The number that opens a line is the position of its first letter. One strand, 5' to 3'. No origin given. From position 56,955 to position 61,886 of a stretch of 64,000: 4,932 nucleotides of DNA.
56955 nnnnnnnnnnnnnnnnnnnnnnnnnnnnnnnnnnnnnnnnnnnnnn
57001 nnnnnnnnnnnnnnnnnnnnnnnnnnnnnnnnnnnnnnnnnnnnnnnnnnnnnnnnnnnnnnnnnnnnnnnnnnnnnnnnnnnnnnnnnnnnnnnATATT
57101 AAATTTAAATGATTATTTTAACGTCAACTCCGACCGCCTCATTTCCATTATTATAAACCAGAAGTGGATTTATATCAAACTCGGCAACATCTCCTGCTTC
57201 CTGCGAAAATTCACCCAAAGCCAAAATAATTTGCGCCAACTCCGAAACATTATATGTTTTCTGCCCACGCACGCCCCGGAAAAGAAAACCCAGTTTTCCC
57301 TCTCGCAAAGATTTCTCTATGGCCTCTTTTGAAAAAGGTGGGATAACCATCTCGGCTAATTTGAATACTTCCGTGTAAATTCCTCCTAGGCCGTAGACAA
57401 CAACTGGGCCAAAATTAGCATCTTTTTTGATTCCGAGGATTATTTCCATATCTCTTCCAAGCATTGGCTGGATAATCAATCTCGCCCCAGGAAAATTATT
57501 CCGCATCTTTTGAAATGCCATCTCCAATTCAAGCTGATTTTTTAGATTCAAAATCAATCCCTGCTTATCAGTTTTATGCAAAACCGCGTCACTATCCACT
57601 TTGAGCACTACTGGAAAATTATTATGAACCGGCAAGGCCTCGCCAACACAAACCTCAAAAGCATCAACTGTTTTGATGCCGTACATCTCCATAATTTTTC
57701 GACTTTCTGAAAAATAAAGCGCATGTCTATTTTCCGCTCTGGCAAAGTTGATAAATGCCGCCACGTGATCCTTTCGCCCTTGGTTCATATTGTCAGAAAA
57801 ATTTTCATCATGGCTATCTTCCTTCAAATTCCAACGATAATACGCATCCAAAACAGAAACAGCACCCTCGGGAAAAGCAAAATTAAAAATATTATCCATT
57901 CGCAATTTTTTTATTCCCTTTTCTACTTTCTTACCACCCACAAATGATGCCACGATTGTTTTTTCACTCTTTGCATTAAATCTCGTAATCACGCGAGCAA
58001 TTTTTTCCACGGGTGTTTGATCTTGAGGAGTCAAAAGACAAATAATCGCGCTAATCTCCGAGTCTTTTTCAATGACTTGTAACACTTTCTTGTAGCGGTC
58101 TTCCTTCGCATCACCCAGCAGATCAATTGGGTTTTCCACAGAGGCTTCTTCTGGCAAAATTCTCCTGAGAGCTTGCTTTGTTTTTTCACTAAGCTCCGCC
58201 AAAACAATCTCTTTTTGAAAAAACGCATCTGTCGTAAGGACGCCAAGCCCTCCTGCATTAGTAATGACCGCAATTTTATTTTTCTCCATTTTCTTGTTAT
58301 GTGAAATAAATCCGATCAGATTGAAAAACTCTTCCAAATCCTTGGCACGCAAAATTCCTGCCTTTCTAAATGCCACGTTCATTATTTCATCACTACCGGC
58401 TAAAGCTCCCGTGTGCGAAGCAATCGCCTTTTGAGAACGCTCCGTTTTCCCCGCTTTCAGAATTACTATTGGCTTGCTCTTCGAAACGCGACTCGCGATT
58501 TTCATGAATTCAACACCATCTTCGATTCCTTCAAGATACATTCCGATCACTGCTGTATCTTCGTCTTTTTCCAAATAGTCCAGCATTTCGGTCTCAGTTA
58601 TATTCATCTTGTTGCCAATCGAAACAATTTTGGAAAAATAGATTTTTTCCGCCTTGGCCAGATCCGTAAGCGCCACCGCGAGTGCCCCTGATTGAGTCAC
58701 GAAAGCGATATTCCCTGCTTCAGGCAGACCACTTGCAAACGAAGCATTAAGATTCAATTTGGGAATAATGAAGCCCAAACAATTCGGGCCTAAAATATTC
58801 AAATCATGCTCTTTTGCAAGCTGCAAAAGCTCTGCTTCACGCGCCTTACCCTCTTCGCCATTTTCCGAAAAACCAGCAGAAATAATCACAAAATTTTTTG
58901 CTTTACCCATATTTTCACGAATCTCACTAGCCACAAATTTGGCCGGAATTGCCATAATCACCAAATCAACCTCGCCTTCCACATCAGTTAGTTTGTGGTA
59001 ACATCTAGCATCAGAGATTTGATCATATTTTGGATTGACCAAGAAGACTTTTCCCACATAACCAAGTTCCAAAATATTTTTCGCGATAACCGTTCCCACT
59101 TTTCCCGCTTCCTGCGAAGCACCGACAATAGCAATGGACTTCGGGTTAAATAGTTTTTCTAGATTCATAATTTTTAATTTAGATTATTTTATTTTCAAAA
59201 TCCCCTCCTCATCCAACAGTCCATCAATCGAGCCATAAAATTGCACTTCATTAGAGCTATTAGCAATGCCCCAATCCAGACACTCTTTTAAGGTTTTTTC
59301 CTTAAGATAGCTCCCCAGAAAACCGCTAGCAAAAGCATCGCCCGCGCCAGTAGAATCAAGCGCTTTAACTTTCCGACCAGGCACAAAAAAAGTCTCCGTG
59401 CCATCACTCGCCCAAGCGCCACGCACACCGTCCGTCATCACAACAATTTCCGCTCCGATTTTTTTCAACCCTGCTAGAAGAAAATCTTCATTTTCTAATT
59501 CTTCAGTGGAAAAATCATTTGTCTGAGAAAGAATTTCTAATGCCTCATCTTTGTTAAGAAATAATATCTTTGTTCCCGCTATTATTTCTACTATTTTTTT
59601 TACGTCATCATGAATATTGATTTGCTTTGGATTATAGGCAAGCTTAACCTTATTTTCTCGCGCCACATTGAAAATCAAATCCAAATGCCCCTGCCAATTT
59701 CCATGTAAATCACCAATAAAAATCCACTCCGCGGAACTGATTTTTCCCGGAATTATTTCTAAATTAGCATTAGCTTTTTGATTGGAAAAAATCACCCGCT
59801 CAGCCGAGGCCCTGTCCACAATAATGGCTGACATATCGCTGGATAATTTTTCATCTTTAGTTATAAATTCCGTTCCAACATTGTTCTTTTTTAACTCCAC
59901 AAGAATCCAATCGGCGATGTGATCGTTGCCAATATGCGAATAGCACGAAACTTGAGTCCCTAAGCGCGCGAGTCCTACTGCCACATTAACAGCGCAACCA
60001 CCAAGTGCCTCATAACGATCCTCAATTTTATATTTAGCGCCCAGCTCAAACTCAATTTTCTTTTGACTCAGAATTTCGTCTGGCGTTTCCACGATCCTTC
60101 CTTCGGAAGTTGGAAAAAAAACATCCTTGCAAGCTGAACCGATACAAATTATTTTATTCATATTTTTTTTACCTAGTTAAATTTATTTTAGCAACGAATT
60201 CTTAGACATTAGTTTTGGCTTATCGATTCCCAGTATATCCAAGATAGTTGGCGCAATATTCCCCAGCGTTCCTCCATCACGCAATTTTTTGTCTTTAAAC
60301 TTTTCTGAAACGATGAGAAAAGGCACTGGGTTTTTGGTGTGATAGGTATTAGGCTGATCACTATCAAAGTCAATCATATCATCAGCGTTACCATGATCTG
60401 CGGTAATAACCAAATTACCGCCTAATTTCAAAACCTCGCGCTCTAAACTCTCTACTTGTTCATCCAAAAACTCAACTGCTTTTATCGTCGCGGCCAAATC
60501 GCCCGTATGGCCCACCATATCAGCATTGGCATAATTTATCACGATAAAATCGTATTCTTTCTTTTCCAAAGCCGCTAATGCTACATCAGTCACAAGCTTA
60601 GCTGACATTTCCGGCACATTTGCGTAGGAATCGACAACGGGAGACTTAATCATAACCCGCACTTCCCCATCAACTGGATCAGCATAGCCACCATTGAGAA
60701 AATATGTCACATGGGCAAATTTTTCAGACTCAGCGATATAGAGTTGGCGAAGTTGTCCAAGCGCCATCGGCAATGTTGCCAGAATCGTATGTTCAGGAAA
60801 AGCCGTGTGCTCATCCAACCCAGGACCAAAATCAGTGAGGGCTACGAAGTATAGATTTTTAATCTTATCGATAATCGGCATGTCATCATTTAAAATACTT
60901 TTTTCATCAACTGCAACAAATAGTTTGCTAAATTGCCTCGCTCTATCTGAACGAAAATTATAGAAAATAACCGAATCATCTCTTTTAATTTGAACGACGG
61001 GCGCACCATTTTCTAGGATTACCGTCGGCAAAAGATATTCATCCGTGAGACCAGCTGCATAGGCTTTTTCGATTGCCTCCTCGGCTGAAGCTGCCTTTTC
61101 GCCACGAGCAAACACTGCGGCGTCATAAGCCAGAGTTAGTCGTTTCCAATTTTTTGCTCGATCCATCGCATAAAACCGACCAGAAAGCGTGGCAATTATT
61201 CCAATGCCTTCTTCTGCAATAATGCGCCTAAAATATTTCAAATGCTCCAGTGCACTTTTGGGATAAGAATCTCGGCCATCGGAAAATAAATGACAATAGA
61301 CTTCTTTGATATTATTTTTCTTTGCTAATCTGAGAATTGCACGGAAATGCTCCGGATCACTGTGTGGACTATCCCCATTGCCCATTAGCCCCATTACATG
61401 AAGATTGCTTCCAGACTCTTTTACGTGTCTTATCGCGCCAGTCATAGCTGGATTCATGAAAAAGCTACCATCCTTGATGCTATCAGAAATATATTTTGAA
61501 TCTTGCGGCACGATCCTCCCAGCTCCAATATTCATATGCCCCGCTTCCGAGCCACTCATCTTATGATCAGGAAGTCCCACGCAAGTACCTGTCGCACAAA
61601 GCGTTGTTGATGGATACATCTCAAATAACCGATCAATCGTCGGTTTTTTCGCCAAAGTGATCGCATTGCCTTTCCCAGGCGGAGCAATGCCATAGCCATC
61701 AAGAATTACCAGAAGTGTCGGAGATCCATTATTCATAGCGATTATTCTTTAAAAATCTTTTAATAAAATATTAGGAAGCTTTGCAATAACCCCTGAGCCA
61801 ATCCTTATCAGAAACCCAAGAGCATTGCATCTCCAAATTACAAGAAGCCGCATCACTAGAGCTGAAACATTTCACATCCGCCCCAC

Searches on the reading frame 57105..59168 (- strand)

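Call 88: search_protein_families(library=pfam, proteins=[window:57105-59168:-], max_evalue=0.0001)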
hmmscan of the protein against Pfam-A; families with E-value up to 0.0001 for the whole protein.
window:57105-59168:- (687 aa): 5 families
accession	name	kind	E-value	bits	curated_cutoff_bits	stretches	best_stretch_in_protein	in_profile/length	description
PF13607.11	Succ_CoA_lig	-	1.9e-51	173.9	27.4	1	151-285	1-135/138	Succinyl-CoA ligase like flavodoxin domain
PF13549.11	ATP-grasp_5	-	1.1e-44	152.9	27.6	1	476-687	2-221/221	ATP-grasp domain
PF13380.12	CoA_binding_2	-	4.8e-20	72.6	22.8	1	10-134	1-114/116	CoA binding domain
PF19045.5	Ligase_CoA_2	-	5.3e-15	56.3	23.7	1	300-447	2-155/162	Ligase-CoA domain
PF02629.25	CoA_binding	-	2.5e-08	35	22.3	1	8-98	2-96/97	CoA binding domain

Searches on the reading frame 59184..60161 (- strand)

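Call 88: search_protein_families(library=pfam, proteins=[window:59184-60161:-], max_evalue=0.0001)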
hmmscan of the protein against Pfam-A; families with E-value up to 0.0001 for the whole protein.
window:59184-60161:- (325 aa): 1 family
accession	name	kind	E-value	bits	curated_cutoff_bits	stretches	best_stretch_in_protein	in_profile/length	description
PF00294.29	PfkB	-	7.8e-43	147.4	25.8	1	51-313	33-297/302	pfkB family carbohydrate kinase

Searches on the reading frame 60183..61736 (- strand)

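Call 88: search_protein_families(library=pfam, proteins=[window:60183-61736:-], max_evalue=0.0001)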
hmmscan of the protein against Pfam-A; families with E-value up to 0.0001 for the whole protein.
window:60183-61736:- (517 aa): 3 families
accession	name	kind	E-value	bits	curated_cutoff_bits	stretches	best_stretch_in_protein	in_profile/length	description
PF01676.23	Metalloenzyme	-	6e-70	236.1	24.3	1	6-506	2-252/252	Metalloenzyme superfamily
PF06415.18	iPGM_N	-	3e-64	216.9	27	1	83-303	1-215/217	BPG-independent PGAM N-terminus (iPGM_N)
PF01663.27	Phosphodiest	-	7.9e-05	22.8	23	0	369-496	128-255/342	Type I phosphodiesterase / nucleotide pyrophosphatase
